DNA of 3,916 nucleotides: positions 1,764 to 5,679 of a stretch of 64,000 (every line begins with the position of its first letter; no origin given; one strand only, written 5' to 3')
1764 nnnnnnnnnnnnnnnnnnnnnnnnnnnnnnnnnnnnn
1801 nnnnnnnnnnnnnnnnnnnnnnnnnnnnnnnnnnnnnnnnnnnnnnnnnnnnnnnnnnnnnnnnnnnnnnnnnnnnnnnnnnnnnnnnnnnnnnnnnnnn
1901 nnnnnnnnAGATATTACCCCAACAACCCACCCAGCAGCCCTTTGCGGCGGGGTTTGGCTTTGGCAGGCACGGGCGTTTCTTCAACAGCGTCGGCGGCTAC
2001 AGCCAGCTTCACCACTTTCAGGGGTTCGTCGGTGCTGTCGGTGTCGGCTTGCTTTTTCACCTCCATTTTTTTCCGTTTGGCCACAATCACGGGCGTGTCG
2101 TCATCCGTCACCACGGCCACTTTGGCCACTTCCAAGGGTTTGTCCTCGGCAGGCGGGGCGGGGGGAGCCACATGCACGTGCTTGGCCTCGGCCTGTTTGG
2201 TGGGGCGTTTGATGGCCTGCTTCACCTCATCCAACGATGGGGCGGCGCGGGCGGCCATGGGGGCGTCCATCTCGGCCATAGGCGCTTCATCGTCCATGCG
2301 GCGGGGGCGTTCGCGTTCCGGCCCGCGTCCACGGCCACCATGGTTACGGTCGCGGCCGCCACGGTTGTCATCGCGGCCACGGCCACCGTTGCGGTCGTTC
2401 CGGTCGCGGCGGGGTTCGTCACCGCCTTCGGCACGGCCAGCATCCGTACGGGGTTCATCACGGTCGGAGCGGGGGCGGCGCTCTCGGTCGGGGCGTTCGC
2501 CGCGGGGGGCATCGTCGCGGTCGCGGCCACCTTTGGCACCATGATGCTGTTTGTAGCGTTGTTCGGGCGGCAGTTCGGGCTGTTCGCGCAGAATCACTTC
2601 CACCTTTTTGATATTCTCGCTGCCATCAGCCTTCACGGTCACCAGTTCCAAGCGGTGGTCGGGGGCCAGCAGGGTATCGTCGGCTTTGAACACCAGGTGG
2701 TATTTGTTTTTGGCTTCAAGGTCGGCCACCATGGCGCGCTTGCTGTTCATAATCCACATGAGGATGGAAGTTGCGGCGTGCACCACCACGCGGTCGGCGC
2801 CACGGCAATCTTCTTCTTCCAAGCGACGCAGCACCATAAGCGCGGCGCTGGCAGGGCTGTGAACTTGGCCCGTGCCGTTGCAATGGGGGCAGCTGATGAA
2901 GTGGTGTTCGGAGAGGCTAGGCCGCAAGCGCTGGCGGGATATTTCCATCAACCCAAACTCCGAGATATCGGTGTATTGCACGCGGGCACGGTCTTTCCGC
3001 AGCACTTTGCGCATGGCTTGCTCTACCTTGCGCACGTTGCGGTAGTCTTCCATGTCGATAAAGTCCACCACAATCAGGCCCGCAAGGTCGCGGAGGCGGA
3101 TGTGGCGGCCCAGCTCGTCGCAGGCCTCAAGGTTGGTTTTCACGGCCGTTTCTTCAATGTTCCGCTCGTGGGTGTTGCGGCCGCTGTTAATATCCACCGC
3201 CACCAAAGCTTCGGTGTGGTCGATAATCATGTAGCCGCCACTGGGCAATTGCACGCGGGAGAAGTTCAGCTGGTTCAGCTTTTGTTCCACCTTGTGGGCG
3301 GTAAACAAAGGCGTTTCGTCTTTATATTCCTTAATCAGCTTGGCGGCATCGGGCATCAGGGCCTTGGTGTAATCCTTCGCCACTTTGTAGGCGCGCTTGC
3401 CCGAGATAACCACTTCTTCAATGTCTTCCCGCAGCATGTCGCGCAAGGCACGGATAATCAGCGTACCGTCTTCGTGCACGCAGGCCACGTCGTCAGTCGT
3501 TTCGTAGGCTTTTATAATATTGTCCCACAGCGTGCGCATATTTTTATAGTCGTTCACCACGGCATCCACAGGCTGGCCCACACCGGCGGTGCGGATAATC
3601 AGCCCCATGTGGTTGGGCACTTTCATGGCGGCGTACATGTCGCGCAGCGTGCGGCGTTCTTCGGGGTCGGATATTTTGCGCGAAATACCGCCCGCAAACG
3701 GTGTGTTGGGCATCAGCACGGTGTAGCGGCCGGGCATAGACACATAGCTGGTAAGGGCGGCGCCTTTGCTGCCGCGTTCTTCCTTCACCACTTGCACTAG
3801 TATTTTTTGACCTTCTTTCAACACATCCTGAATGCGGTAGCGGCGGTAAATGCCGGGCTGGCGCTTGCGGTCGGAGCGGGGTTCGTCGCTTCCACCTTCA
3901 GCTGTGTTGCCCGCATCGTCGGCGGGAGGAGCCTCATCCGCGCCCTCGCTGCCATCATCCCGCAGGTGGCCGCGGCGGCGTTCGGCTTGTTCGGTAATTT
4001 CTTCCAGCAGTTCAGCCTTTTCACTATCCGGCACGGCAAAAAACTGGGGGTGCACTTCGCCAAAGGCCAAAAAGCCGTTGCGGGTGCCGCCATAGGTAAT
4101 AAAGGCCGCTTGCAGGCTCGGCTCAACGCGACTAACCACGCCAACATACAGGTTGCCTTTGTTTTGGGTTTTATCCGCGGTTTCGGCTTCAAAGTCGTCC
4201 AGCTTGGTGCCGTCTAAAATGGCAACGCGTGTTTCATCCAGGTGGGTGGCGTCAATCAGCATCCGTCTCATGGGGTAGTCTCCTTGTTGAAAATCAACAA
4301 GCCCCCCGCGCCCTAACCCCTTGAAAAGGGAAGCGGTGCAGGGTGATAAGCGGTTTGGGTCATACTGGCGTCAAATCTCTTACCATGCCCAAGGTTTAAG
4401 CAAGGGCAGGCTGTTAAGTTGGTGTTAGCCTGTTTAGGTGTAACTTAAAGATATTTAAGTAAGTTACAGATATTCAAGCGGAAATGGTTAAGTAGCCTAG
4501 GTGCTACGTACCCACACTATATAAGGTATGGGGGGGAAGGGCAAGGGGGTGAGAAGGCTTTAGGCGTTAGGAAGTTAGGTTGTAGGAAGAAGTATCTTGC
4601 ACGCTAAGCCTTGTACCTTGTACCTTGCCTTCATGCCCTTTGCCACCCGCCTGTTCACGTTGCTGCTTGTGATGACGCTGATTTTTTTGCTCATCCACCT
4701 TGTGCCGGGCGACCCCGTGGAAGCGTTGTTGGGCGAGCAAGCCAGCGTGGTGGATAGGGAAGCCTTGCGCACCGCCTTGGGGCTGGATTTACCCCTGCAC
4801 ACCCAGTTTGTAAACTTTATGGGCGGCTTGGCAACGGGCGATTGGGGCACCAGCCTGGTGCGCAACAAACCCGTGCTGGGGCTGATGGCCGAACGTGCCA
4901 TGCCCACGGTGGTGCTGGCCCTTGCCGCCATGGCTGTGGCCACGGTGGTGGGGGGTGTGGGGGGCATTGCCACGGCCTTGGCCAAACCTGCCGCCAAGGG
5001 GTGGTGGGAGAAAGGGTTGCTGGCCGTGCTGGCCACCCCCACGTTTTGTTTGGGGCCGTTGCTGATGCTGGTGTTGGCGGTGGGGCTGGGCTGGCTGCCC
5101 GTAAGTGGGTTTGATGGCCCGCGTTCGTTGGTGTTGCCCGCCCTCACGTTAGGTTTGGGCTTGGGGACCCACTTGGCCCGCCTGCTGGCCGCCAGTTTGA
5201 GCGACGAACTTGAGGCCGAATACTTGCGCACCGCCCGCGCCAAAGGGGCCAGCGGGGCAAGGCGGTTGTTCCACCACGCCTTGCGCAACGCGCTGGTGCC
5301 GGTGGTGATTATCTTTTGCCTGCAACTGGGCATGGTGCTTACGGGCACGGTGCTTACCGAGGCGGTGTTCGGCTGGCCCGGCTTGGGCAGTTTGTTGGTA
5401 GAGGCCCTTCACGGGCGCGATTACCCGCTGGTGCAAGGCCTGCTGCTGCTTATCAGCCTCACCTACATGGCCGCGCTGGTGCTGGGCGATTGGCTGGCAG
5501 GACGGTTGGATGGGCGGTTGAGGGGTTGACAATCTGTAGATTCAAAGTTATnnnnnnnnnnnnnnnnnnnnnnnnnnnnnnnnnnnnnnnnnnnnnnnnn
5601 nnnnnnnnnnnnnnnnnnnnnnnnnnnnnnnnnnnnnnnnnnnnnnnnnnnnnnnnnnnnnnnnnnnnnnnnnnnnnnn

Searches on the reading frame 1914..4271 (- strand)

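Call 53: search_protein_families(library=pfam, proteins=[window:1914-4271:-], max_evalue=0.001)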
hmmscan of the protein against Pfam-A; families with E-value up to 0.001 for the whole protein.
window:1914-4271:- (785 aa): 2 families
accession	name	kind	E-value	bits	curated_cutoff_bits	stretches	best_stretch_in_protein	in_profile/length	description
PF10150.14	RNase_E_G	-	2.1e-90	303.3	25.5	1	178-448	1-269/270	Ribonuclease E/G family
PF20833.2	RNase_E_G_Thio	-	1.1e-19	70.7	26.8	1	461-542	2-84/86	RNase E/G, Thioredoxin-like domain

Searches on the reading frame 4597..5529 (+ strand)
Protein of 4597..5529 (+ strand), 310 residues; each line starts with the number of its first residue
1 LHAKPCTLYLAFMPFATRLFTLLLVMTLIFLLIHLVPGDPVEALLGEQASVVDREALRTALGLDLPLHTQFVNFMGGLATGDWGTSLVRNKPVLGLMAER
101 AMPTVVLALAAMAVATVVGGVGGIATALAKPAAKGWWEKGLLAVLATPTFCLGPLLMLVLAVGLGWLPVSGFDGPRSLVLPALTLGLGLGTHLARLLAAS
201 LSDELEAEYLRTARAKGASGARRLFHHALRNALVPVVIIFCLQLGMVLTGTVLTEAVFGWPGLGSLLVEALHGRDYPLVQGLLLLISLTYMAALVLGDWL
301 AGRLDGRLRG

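Call 53: search_protein_families(library=pfam, proteins=[window:4597-5529:+], max_evalue=0.001)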
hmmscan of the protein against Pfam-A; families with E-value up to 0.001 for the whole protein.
window:4597-5529:+ (310 aa): 2 families
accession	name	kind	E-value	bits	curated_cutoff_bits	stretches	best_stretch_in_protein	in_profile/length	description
PF00528.27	BPD_transp_1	-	2e-29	103.1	26.4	1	122-309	4-183/184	Binding-protein-dependent transport system inner membrane component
PF19300.4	BPD_transp_1_N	-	8.4e-09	36.1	23.8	1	19-95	13-90/114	Binding-prot-dependent transport system membrane comp, N-term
